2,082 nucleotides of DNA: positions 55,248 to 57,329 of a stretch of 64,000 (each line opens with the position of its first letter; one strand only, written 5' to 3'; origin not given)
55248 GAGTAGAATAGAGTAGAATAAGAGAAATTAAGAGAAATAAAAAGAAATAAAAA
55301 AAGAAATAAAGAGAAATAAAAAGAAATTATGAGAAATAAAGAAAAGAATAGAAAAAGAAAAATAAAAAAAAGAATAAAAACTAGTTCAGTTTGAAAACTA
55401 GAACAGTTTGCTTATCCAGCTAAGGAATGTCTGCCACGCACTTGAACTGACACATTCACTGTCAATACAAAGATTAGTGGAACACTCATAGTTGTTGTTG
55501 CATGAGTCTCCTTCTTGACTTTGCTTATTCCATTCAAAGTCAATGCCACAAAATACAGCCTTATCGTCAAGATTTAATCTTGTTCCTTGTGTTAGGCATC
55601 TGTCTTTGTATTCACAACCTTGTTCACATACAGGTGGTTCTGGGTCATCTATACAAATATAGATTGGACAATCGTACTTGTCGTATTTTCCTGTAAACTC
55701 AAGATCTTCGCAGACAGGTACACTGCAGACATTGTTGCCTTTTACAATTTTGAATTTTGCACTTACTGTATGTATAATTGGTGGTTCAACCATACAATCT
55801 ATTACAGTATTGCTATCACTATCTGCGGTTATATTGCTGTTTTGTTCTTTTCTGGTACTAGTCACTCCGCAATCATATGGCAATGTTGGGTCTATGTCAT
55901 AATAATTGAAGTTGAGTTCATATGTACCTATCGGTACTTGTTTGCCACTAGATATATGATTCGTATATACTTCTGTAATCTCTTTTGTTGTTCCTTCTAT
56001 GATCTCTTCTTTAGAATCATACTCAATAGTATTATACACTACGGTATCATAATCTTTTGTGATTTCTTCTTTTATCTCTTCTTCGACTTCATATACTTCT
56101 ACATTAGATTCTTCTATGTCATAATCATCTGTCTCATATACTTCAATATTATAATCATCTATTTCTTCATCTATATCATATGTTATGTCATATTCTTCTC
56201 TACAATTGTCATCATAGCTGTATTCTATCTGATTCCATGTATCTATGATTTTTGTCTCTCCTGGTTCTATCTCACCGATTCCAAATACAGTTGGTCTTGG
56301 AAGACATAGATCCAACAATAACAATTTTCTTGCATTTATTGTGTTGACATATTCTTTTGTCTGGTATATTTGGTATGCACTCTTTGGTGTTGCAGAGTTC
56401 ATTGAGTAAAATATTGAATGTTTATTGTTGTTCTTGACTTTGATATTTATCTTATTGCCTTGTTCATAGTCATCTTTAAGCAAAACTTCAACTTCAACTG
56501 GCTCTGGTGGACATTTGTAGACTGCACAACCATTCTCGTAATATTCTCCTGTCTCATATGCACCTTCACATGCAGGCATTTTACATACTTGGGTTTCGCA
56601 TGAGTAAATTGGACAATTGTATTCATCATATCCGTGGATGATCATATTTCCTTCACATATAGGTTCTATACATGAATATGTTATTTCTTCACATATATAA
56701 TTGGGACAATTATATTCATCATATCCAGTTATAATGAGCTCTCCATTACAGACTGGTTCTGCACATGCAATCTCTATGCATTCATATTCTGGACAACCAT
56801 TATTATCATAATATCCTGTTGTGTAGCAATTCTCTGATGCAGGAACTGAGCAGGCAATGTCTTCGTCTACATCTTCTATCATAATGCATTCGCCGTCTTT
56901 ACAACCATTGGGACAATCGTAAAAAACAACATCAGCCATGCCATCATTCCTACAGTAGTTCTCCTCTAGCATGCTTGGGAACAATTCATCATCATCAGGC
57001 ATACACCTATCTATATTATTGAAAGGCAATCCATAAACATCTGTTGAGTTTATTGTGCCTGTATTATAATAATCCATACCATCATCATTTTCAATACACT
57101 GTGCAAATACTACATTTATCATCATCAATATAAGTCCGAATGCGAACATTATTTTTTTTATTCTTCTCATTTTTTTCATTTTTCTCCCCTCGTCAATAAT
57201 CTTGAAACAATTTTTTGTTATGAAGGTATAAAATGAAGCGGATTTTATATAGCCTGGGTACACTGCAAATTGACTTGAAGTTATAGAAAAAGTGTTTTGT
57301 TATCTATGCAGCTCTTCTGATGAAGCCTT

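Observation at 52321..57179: New Cys-rich module (C-x-xP-x-C-E-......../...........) shared by two secreted proteins flanking a prepilin peptidase and a membrane-tethered wHTH regulator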

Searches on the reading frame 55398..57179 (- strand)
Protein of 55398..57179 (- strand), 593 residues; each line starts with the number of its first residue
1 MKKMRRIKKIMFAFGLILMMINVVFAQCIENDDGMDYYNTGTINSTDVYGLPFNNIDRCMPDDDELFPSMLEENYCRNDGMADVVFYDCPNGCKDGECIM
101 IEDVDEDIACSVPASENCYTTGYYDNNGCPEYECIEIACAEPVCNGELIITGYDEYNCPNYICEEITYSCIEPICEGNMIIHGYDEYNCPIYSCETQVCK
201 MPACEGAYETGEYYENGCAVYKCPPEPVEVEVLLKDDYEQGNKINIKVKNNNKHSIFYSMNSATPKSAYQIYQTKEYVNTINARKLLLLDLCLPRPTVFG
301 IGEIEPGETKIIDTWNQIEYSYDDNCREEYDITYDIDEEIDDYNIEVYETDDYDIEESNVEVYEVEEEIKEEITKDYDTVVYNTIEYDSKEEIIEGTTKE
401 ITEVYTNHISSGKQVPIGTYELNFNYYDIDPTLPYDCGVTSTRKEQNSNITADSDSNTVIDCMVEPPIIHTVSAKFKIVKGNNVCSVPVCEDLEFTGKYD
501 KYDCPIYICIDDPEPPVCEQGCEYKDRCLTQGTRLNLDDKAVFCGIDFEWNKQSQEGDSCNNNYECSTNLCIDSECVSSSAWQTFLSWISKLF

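Call 3: search_protein_families(library=pfam, proteins=[window:55398-57179:-], max_evalue=1)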
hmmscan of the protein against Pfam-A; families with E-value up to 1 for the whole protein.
window:55398-57179:- (593 aa): 3 families
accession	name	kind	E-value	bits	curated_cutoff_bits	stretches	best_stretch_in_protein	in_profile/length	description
PF16286.10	DUF4932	-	0.0016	18.3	28.7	1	129-179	188-235/332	Domain of unknown function (DUF4932)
PF22747.2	Zn_ribbon_DUF2089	-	0.1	13.2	27.6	0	142-153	2-13/32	DUF2089 zinc ribbon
PF07359.16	LEAP-2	-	0.28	11.5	27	1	557-581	51-75/77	Liver-expressed antimicrobial peptide 2 precursor (LEAP-2)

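Call 4: search_protein_families(library=ncbifam, proteins=[window:55398-57179:-], max_evalue=1)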
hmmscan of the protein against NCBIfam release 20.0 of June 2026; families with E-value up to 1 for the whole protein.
window:55398-57179:- (593 aa): 0 families

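Call 6: find_homologous_proteins(query=window:55398-57179:-, max_evalue=0.001)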
Query window:55398-57179:- (593 aa): 7 proteins with E <= 0.001 among 4956 candidates.
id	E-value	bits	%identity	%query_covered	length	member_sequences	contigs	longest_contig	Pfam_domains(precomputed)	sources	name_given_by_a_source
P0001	0.0e+0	1384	100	100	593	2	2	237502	-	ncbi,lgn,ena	-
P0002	2.7e-37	147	50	19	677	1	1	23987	-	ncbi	ncbi:MAG: hypothetical protein R6U32_06280 [Candidatus Woesearchaeota archaeon]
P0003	1.4e-27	115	28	40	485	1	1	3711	-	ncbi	-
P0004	9.7e-26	109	39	31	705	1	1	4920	PF07648.21,PF00050.27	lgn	-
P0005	1.4e-11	62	54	11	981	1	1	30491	-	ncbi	ncbi:MAG: hypothetical protein V1648_05130 [Candidatus Aenigmatarchaeota archaeon]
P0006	7.0e-8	50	32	23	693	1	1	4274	-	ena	-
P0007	1.6e-4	38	37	13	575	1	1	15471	-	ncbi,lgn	ncbi:MAG: hypothetical protein ABIH37_00865 [archaeon]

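Call 16: find_encoding_contigs(protein=window:55398-57179:-, flank=10000, max_places=4)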
Protein window:55398-57179:- (593 aa): 4 contigs read that carry it; 2 places shown.
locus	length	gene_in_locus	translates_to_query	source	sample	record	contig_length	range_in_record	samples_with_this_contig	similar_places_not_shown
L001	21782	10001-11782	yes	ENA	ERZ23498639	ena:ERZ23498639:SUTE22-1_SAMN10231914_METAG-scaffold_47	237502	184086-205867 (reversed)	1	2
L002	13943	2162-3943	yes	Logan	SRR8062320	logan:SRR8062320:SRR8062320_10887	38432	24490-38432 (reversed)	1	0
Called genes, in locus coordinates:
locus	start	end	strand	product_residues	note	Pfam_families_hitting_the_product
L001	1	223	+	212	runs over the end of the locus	PF13840:ACT_7 (faint)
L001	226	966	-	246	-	-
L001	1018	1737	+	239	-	PF00753:Lactamase_B, PF13483:Lactamase_B_3, PF23023:Anti-Pycsar_Apyc1 (weak), PF12706:Lactamase_B_2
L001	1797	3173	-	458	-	PF02844:GARS_N, PF01071:GARS_A, PF02843:GARS_C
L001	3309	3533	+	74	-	-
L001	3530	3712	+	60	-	-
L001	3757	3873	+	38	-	-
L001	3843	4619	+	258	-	-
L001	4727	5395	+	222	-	-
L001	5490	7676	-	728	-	PF00009:GTP_EFTU, PF22042:EF-G_D2 (weak), PF03144:GTP_EFTU_D2, PF14492:EFG_III, PF03764:EFG_IV, PF00679:EFG_C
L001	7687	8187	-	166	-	PF00334:NDK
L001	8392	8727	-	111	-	PF01200:Ribosomal_S28e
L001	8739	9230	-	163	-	PF01248:Ribosomal_L7Ae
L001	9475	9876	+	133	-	-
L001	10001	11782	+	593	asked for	-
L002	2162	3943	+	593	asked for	-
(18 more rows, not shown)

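Call 18: find_encoding_contigs(protein=P0003, flank=10000, max_places=3)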
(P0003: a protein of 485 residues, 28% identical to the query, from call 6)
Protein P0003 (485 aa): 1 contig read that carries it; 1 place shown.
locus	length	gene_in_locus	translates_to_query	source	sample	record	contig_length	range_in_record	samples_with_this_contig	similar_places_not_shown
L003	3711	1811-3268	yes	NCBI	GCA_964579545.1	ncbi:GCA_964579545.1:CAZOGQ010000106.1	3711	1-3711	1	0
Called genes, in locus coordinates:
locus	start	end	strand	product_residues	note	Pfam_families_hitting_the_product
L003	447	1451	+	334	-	PF00389:2-Hacid_dh, PF02826:2-Hacid_dh_C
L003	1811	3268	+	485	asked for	-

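Call 19: find_encoding_contigs(protein=P0002, flank=10000, max_places=3)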
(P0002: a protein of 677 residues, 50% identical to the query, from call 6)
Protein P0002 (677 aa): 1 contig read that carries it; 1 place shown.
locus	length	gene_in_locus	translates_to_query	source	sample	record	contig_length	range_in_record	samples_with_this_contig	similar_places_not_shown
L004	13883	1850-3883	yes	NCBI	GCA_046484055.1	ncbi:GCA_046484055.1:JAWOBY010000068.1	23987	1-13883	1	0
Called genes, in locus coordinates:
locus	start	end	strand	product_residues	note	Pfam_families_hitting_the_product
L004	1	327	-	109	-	PF13384:HTH_23 (weak), PF13518:HTH_28, PF13551:HTH_29, PF13565:HTH_32 (weak)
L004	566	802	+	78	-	-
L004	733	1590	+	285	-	-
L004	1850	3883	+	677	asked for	-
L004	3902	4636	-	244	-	PF10263:SprT-like (weak)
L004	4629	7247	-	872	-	PF03463:eRF1_1, PF03464:eRF1_2 (weak), PF14890:Intein_splicing, PF01381:HTH_3, PF13560:HTH_31 (faint), PF14528:LAGLIDADG_3, PF03464:eRF1_2, PF03465:eRF1_3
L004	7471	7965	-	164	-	PF00293:NUDIX, PF14815:NUDIX_4 (weak)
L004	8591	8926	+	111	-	PF01780:Ribosomal_L37ae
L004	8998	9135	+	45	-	-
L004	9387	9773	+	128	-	PF01920:Prefoldin_2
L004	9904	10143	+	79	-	PF03685:UPF0147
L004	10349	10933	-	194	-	PF05552:MS_channel_1st_1 (weak), PF00924:MS_channel_2nd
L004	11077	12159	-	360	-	PF08014:MATCAP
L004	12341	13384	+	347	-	PF21088:MS_channel_1st, PF00924:MS_channel_2nd, PF21082:MS_channel_3rd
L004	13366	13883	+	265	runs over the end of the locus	-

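Call 21: search_solved_structures(query=window:55398-57179:-, max_evalue=1, show_alignments=2)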
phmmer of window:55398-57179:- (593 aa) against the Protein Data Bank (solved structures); distinct sequences matched with E-value up to 1: 0.

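Call 34: list_cluster_members(proteins=[window:55398-57179:-, window:52321-53334:-, window:53331-54239:-, window:54288-55190:-, window:50190-52289:-, window:59504-61690:+, P0017, P0023, P0031, P0041])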
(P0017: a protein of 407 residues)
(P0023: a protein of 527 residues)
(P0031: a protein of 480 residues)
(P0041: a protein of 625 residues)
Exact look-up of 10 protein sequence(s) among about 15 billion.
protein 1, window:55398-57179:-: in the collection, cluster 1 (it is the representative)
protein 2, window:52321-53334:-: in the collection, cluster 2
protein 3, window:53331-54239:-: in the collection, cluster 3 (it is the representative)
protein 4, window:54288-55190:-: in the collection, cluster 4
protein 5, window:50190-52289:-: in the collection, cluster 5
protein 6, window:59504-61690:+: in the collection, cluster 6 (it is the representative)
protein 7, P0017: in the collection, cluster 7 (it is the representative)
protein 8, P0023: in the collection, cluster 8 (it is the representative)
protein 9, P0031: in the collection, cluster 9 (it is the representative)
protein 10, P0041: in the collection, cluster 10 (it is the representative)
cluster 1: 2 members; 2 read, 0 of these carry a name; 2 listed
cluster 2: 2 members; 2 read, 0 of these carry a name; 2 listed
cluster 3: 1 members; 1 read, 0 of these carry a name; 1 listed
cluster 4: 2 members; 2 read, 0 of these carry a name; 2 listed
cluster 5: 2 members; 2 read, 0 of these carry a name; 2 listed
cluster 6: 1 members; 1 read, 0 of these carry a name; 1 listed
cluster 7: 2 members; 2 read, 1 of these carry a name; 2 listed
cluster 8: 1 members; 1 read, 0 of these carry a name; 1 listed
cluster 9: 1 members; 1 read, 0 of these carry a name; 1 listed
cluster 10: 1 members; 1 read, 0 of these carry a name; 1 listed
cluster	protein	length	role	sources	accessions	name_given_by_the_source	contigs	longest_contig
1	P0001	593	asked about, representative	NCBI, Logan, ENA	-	-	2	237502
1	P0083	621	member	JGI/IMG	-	-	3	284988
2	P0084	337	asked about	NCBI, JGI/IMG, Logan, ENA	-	-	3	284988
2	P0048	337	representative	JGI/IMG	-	-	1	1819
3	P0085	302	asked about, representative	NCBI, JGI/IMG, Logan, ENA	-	-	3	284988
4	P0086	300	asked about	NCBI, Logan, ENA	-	-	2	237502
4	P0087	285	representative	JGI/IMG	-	-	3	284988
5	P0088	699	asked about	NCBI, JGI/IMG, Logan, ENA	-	-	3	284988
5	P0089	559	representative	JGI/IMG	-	-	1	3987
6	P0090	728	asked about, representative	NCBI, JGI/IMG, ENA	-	-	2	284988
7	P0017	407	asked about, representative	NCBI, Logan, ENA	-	-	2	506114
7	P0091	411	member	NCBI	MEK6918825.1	MAG: hypothetical protein AABW73_02190 [Nanoarchaeota archaeon]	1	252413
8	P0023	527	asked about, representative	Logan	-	-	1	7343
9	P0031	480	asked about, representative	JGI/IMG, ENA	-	-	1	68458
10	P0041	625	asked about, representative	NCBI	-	-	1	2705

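Call 56: find_encoding_contigs(protein=P0006, flank=10000, max_places=2)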
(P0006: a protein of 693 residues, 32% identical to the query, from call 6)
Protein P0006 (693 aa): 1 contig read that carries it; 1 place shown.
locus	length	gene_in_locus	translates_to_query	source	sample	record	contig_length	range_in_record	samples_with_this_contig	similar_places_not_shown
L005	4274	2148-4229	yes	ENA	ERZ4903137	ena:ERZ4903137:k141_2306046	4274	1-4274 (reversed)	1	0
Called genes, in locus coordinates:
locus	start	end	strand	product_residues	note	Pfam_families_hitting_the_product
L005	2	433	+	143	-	?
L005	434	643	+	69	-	PF26477:DUF8150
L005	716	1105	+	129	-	-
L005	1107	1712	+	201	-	PF01909:NTP_transf_2, PF18765:Polbeta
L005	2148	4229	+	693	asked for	-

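Call 57: find_encoding_contigs(protein=P0007, flank=10000, max_places=2)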
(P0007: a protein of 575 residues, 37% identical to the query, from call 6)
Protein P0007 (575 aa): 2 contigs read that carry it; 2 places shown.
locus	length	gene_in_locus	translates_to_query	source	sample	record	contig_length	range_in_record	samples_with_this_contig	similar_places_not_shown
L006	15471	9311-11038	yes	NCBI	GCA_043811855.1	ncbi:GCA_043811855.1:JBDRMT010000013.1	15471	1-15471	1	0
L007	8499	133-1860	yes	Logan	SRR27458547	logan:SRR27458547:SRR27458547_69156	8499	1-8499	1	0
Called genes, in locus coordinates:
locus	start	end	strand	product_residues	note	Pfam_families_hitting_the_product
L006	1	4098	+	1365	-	PF02543:Carbam_trans_N, PF14890:Intein_splicing, PF14528:LAGLIDADG_3, PF02543:Carbam_trans_N, PF16861:Carbam_trans_C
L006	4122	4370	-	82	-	PF05016:ParE_toxin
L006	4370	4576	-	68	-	PF02697:VAPB_antitox (weak), PF24434:DUF7557 (weak)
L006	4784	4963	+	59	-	PF19451:DUF5989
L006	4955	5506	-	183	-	PF18306:LDcluster4, PF03641:Lysine_decarbox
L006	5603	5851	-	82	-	PF05016:ParE_toxin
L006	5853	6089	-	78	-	PF24434:DUF7557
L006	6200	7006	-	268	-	PF04055:Radical_SAM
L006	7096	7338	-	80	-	-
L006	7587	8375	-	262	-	-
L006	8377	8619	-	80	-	-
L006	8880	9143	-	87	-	PF12802:MarR_2 (weak), PF25213:HVO_A0261_N (weak), PF12840:HTH_20 (weak), PF14947:HTH_45 (weak)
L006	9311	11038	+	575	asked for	-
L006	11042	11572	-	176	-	PF00239:Resolvase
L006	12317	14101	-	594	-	-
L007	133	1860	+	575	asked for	-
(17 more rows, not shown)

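Call 86: search_dna_similar(query=window:55398-57179:-, collection=phages, mode=protein, max_evalue=0.001, max_rows=10)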
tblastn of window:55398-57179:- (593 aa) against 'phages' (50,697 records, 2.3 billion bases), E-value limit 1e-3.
No match.

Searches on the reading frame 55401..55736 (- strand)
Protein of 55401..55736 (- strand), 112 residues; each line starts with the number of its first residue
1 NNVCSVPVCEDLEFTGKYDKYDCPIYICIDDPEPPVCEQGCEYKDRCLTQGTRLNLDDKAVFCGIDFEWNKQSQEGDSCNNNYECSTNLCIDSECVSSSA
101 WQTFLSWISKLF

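Call 61: predict_structure(alignment_id=A5)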
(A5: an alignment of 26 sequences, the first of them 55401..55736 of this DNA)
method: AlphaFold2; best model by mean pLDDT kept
length: 112 residues; sequences in the alignment: 26
mean_pLDDT: 91.6   pTM: 0.59
mean pLDDT of the five models: 91.6, 91.0, 90.3, 85.1, 81.6
residues with pLDDT >= 90: 83; 70-90: 24; 50-70: 5; < 50: 0
segments of 3 or more residues with pLDDT < 50: none
pLDDT, mean of each block of 10 residues (from residue 1): 89 95 91 75 94 95 96 97 95 92 89 90
secondary structure, 60 per line:
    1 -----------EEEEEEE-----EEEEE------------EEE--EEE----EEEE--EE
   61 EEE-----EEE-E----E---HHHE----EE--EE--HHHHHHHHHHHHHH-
elements in order: E12-18 E24-28 E41-43 E46-48 E53-56 E59-63 E69-71 H98-111

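Call 69: fold_search(model_id=the predicted structure, library=pdb)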
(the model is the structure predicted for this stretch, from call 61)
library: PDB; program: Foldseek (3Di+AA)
matches with E <= 10: 160; with E <= 0.001: 0
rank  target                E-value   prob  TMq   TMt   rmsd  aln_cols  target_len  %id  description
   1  6n29_B                3.8e-01  0.75  0.26  0.07   5.8        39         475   15  Crystal structure of monomeric von Willebrand Factor D`D3 assembly (released 2019-01-23)
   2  6n29_A                5.7e-01  0.72  0.27  0.07   5.7        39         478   15  Crystal structure of monomeric von Willebrand Factor D`D3 assembly (released 2019-01-23)
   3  2l1q_MODEL_1_A        5.7e-01  0.66  0.22  0.55   4.7        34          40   38  Solution structure of human Liver Expressed Antimicrobial Peptide 2 (released 2010-09-22)
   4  5fzv_MODEL_1_A        8.5e-01  0.91  0.22  0.74   0.5        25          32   24  High resolution solution NMR structure of the spider venom peptide U3- scytotoxin-Sth1a (released 2016-06-08)
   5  8d3d_A                9.0e-01  0.16  0.27  0.04  12.9       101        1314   19  VWF tubule derived from dimeric D1-A1 (released 2022-07-06)
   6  4tvc_A                1.0e+00  0.06  0.17  0.03  14.7        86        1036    9  N-terminally truncated dextransucrase DSR-E from Leuconostoc mesenteroides NRRL B-1299 in complex with gluco-oligosacc (released 2015-07-29)
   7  9gvq_A                1.1e+00  0.10  0.25  0.03  15.2       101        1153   12  MUC5AC mucin amino acids 28 to 1483 (released 2024-12-04)
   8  8fqc_P1               1.2e+00  0.14  0.26  0.18  12.4        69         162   14  Structure of baseplate with receptor binding complex of Agrobacterium phage Milano (released 2024-01-31)
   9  9gvj_C                1.2e+00  0.13  0.27  0.08  12.3       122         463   15  MUC5AC mucin amino acids 28 to 1483 (released 2024-12-04)
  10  9gvq_B                1.2e+00  0.13  0.27  0.04  12.3       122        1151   15  MUC5AC mucin amino acids 28 to 1483 (released 2024-12-04)
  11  4ttu_A                1.3e+00  0.08  0.22  0.03  14.4        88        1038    9  N-terminally truncated dextransucrase DSR-E from Leuconostoc mesenteroides NRRL B-1299 in complex with isomaltotriose (released 2015-07-29)
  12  6jyx_B                1.3e+00  0.05  0.20  0.09  13.8       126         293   11  Structure of CbpJ from Streptococcus Pneumoniae TIGR4 (released 2019-06-05)
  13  9nvh_MODEL_1_A        1.5e+00  0.57  0.23  0.66   1.4        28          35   32  NMR structure of conotoxin k-SrXIA (released 2025-05-14)
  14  3ttq                  1.5e+00  0.12  0.22  0.03   8.4        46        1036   17  Crystal structure of Leuconostoc mesenteroides NRRL B-1299 N-terminally truncated dextransucrase DSR-E in orthorhombic a (released 2012-01-25)
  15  4hwm                  1.5e+00  0.11  0.23  0.22  13.0        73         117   14  Crystal structure of a lipoprotein YedD (KPN_02420) from Klebsiella pneumoniae subsp. pneumoniae MGH 78578 at 1.38 A res (released 2013-01-02)
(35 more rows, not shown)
